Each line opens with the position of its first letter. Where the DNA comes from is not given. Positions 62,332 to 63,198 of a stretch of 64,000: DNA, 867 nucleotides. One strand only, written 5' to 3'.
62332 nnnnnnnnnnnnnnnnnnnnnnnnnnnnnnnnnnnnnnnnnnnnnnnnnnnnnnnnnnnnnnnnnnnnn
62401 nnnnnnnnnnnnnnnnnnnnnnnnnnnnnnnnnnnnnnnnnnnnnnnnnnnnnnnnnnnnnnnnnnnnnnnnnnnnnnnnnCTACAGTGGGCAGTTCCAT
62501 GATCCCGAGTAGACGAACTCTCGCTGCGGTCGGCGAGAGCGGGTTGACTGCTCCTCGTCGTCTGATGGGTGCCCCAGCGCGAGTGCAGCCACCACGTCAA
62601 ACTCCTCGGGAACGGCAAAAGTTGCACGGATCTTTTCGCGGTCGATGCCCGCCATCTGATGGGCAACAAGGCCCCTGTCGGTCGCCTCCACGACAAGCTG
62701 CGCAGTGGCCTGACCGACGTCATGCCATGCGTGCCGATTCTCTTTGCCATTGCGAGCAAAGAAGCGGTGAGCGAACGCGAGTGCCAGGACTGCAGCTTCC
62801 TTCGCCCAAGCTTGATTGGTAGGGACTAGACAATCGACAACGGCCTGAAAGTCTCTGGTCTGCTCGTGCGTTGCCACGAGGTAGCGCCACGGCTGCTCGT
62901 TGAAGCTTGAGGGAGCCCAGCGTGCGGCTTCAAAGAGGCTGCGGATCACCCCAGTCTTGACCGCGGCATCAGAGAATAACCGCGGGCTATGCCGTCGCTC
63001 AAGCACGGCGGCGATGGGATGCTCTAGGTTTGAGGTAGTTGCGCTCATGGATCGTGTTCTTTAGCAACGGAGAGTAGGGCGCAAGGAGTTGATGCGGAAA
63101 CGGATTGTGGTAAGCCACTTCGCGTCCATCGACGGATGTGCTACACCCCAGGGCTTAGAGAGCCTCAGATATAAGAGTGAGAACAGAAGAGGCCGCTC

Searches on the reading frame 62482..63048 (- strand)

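Call 12: search_protein_families(library=pfam, proteins=[window:62482-63048:-])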
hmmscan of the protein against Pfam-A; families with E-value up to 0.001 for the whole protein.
window:62482-63048:- (188 aa): 2 families
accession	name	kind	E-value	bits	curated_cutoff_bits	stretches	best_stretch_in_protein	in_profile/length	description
PF00881.29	Nitroreductase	-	2.3e-21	77.1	23.5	1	17-160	2-167/167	Nitroreductase family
PF14512.11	TM1586_NiRdase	-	3e-09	37.3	27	0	35-59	160-184/215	Putative TM nitroreductase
